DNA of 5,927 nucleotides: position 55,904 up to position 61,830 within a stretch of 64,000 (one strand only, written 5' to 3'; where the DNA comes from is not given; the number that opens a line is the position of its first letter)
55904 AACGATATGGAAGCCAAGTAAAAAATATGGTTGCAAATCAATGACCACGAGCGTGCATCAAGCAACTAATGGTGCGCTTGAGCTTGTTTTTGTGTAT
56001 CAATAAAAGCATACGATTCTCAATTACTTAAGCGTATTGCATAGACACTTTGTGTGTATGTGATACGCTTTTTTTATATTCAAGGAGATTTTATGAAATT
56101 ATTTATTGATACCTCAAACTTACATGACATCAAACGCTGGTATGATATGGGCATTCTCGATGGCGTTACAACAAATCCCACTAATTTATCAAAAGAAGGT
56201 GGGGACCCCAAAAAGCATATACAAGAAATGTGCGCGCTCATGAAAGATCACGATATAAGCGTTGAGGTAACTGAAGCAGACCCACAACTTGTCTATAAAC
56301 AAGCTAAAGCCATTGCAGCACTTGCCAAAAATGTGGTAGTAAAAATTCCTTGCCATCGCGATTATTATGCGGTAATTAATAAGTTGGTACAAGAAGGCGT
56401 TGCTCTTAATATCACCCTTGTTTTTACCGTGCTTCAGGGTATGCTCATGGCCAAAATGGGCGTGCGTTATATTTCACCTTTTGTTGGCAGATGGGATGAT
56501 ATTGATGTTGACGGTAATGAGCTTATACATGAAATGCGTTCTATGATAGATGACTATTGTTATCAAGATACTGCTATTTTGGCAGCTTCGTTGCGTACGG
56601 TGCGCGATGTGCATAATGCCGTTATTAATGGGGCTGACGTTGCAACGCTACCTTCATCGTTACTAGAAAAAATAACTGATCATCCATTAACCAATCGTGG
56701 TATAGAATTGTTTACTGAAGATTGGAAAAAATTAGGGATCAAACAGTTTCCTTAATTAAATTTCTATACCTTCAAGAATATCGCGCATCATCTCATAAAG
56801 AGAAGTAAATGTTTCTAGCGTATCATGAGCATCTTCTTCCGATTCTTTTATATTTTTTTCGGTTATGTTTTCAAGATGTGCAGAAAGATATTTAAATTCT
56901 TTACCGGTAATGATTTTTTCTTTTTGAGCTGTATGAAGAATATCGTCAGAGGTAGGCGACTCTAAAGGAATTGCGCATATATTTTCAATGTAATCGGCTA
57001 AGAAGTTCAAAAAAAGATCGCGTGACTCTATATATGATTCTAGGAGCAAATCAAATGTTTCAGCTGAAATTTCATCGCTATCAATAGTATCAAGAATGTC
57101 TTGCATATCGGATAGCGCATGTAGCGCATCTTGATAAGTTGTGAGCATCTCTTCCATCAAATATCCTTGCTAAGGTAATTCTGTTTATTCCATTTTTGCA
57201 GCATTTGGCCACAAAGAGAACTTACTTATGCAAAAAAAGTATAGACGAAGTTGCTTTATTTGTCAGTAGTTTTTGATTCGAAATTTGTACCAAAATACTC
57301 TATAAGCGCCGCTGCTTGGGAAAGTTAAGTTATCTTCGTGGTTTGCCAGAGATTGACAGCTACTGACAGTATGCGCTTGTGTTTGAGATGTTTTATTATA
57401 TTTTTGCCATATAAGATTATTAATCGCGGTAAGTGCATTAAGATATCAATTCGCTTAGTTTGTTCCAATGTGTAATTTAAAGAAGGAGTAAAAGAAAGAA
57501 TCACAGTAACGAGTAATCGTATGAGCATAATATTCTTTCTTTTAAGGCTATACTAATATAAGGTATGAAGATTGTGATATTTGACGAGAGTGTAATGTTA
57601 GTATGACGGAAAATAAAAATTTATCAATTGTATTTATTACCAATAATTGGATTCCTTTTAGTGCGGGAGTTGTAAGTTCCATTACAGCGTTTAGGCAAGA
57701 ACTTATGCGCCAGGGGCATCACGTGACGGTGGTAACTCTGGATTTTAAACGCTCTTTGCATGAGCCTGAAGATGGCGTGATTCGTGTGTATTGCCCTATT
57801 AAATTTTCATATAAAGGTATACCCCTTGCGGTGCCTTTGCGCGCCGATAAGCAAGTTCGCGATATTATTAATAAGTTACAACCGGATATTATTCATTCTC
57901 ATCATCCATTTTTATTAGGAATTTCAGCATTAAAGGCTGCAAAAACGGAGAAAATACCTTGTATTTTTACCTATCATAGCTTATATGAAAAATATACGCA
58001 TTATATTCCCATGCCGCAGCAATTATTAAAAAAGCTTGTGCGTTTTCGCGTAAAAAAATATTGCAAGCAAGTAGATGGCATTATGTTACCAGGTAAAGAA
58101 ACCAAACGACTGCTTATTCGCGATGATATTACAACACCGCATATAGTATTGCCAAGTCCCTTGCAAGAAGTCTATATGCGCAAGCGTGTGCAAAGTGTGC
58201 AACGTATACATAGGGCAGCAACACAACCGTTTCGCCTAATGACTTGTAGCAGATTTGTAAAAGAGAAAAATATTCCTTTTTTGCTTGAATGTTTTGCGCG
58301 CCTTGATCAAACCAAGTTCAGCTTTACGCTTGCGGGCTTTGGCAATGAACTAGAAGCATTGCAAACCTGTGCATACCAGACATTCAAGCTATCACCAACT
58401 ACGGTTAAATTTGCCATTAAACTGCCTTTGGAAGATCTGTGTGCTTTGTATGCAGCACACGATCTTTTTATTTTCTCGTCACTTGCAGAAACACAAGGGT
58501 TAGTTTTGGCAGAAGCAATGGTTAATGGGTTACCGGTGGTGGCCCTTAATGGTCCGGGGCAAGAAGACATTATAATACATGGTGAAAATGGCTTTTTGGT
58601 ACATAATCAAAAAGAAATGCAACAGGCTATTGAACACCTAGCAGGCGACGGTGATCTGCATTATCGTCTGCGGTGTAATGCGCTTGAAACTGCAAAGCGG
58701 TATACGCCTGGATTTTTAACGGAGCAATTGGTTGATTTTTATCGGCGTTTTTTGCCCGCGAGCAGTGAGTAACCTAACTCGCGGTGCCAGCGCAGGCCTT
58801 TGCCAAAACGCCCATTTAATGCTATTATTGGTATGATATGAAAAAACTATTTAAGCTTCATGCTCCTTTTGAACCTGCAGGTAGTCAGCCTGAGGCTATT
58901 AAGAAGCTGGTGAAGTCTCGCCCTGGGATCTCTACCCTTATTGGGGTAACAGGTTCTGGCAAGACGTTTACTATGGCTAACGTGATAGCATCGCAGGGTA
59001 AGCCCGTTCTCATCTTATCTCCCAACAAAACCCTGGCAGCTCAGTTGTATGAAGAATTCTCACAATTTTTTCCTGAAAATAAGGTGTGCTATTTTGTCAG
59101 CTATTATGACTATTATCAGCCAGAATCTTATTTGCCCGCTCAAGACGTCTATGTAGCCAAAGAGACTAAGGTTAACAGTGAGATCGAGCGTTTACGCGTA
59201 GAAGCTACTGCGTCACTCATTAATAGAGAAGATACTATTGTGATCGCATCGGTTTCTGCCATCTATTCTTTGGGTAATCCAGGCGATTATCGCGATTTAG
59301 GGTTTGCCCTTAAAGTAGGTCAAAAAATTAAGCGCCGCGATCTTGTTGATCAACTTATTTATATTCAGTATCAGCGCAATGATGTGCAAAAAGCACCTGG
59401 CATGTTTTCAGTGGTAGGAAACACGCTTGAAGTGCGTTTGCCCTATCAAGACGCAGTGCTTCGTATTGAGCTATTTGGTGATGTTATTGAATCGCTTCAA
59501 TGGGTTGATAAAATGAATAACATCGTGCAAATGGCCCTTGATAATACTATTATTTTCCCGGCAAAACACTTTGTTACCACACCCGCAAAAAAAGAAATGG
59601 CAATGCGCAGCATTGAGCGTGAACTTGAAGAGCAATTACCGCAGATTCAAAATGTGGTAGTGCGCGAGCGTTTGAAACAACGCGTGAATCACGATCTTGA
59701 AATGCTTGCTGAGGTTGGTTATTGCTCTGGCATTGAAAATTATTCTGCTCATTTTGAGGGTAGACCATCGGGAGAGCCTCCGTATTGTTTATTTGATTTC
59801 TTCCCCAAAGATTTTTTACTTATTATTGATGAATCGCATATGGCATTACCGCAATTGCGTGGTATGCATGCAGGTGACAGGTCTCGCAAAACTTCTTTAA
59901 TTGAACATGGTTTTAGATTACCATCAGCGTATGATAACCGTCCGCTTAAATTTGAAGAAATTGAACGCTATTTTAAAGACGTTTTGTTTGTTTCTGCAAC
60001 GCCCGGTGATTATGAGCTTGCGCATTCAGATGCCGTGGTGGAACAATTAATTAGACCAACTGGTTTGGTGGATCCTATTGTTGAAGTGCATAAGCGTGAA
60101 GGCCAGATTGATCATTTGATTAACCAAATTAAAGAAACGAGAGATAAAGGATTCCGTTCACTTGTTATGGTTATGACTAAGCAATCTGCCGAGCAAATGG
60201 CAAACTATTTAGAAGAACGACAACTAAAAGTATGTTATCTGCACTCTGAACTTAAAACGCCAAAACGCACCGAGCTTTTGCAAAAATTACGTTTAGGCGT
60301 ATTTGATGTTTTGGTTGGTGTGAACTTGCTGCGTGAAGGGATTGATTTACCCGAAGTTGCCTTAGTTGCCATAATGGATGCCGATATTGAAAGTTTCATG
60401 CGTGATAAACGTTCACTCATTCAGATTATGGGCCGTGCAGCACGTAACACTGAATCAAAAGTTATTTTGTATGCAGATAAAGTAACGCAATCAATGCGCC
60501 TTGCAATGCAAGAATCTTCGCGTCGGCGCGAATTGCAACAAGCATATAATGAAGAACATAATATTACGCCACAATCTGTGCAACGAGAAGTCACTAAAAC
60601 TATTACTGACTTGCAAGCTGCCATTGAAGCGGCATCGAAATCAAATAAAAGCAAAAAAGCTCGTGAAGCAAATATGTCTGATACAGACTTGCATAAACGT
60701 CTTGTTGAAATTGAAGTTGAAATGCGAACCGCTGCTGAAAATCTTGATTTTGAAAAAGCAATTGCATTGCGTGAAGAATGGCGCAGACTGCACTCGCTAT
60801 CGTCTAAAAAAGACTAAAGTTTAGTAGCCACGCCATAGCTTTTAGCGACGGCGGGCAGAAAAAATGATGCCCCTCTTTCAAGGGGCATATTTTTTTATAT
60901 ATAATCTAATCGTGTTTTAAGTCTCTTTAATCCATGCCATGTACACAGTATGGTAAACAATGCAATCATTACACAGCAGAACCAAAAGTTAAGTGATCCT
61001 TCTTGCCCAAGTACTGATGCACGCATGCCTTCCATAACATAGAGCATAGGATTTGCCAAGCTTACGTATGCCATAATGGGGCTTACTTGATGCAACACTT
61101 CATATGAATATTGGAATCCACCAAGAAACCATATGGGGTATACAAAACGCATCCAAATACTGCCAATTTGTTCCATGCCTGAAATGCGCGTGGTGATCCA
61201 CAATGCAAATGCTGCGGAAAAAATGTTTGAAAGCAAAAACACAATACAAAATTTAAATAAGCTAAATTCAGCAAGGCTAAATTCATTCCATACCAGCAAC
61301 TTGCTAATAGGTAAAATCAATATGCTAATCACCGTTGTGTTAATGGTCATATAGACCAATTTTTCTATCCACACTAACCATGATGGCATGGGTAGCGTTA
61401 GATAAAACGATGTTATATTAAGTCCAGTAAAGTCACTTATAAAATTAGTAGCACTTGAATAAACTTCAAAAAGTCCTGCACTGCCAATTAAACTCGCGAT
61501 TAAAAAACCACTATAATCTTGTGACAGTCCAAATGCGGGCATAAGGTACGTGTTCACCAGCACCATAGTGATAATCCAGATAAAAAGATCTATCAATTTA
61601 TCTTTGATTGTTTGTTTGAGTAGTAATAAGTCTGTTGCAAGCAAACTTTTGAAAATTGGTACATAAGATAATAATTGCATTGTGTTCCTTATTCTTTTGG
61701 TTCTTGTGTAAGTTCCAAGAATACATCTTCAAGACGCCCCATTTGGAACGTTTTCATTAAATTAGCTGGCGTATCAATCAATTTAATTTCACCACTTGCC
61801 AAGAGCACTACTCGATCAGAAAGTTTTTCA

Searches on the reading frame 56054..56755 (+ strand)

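Call 91: search_protein_families(library=pfam, max_evalue=0.000001, proteins=[window:56054-56755:+])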
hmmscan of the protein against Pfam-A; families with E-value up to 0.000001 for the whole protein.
window:56054-56755:+ (233 aa): 1 family
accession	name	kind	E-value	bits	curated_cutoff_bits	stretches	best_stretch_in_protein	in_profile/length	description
PF00923.25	TAL_FSA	-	6.8e-44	150.8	27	1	16-227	1-281/285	Transaldolase/Fructose-6-phosphate aldolase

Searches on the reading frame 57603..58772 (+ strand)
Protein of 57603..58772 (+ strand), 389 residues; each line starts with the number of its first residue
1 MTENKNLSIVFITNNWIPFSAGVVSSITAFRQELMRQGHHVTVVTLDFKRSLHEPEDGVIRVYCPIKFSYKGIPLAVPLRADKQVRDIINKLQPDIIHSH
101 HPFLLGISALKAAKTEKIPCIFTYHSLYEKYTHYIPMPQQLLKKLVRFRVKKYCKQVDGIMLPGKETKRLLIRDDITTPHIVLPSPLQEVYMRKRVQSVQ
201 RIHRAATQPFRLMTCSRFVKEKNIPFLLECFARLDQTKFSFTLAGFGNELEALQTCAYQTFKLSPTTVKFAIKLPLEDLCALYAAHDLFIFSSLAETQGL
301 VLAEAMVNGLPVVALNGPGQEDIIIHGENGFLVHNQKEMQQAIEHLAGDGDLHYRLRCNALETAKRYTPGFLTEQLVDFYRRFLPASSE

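Call 91: search_protein_families(library=pfam, max_evalue=0.000001, proteins=[window:57603-58772:+])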
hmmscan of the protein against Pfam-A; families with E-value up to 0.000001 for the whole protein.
window:57603-58772:+ (389 aa): 5 families
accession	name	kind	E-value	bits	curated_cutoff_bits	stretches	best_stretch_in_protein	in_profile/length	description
PF13439.12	Glyco_transf_4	-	2.1e-27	96.7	28.5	1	22-175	3-153/170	Glycosyltransferase Family 4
PF13692.12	Glyco_trans_1_4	-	1.3e-24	87.5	27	1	211-348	3-141/142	Glycosyl transferases group 1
PF00534.26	Glycos_transf_1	-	1.4e-24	87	26.4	1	202-360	8-169/172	Glycosyl transferases group 1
PF13579.12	Glyco_trans_4_4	-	8e-15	56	29.7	1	22-181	2-152/158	Glycosyl transferase 4-like domain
PF13477.12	Glyco_trans_4_2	-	1.9e-08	35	23.4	1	32-152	18-131/139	Glycosyl transferase 4-like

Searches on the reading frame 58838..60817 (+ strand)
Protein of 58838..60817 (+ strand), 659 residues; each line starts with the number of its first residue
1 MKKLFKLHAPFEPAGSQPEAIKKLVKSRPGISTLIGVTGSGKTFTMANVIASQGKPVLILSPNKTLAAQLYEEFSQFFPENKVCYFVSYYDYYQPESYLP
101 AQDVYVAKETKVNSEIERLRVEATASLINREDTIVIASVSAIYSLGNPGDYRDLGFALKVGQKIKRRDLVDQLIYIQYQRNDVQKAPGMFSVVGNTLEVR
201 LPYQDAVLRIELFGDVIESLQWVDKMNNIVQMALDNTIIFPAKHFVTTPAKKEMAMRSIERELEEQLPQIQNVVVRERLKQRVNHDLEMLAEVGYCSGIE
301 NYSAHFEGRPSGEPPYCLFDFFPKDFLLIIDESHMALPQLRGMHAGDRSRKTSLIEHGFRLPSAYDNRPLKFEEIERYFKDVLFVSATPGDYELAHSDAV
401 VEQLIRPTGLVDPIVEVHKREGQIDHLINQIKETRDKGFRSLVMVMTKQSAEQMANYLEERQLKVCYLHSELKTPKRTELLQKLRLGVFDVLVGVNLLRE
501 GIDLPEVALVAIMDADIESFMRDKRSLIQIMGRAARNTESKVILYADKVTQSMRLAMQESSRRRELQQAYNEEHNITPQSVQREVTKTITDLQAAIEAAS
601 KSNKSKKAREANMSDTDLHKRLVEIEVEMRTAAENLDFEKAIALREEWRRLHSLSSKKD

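Call 15: find_encoding_contigs(protein=window:58838-60817:+, flank=2000, max_places=4)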
Protein window:58838-60817:+ (659 aa): no gene with exactly this product is on record in the collection.

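Call 25: find_related_loci(query=window:58838-60817:+, collection=genome_contigs, flank=10000)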
Query window:58838-60817:+ (659 aa) in genome_contigs; peptide patterns used: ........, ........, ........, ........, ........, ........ (x = any residue, [..] = any of these).
600 stretches matched a pattern (row limit reached: there are more); 600 encode a relative of the query (tblastn E <= 1e-3); the best 80 are kept; 80 distinct loci.
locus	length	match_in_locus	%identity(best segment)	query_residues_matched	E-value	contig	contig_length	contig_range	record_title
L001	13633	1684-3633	71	4-652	0e+0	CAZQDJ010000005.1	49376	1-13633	MAG TPA_asm: uncultured Pseudomonadota bacterium isolate SRP286056_co1_452 genome assembly, contig: NODE_691_length_4937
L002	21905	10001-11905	53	5-652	0e+0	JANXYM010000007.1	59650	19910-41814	MAG: Methanomicrobiales archaeon isolate GL140_3_metabat_414 GL140_3_k141_249881, whole genome shotgun sequence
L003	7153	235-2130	51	5-651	0e+0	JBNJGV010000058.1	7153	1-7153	MAG: Nanobdellota archaeon isolate Y22_30dBSe2.bin.106 NODE_7677_length_7153_cov_38.955203, whole genome shotgun sequenc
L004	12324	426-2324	52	5-651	0e+0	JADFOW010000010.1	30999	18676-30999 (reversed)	MAG: Thaumarchaeota archaeon isolate B6T1L6 B6T1L6_NODE253, whole genome shotgun sequence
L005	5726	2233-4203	53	4-658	0e+0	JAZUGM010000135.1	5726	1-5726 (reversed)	MAG: Thermoguttaceae bacterium isolate T1900045285_TH20190055.MAGScoT_cleanbin_000039 SGB_5988_k141_2853347, whole genom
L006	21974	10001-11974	50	1-654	0e+0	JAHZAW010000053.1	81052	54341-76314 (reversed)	MAG: Clostridiales bacterium isolate HRGM_Genome_1943 HRGM_Genome_1943_53, whole genome shotgun sequence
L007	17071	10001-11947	52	5-653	0e+0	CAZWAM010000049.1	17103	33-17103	MAG TPA_asm: uncultured bacterium isolate SRP239594_co1_49 genome assembly, contig: NODE_1410_length_17103_cov_17.975540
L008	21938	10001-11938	51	5-646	0e+0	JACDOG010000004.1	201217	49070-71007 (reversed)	MAG: Thermoanaerobacteraceae bacterium isolate GB_MAG15_131 c_000000000051, whole genome shotgun sequence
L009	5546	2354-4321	51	5-654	0e+0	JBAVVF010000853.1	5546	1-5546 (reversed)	MAG: Anaerolineales bacterium isolate MFD01609_ilm_asm_bin14 k127_313514, whole genome shotgun sequence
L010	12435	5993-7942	50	5-654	0e+0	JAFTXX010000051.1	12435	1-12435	MAG: Clostridia bacterium isolate RGIG4250 Roe_deer_Colon-5__c1912, whole genome shotgun sequence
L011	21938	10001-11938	50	5-646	0e+0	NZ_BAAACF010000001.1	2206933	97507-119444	Clostridium malenominatum strain JCM 1405 sequence01, whole genome shotgun sequence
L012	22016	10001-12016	49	2-651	0e+0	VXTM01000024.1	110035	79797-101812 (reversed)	MAG: Acidimicrobiaceae bacterium isolate SB0665_bin_5 NODE_124_length_110035_cov_49.802873, whole genome shotgun sequenc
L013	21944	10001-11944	50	5-646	0e+0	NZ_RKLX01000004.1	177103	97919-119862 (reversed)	Levilactobacillus suantsaiihabitans strain BCRC 81129 Scaffold4_1, whole genome shotgun sequence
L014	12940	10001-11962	50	5-658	0e+0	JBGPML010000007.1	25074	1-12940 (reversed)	MAG: Patescibacteria group bacterium isolate OBJ_0618_7090110_239 k141_8055213_length_25074_cov_43.1481, whole genome sh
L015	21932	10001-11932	50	5-646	0e+0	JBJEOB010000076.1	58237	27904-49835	MAG: Lachnospiraceae bacterium isolate LOHA06_bin.032 NODE_264_length_58237_cov_8.179076, whole genome shotgun sequence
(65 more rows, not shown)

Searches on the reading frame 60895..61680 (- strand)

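Call 24: search_protein_families(library=pfam, proteins=[window:60895-61680:-])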
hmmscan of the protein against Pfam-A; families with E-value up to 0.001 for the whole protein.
window:60895-61680:- (261 aa): 1 family
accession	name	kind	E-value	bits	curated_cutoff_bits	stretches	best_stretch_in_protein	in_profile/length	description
PF01061.29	ABC2_membrane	-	1.2e-08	35.2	26.9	1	26-222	16-209/211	ABC-2 type transporter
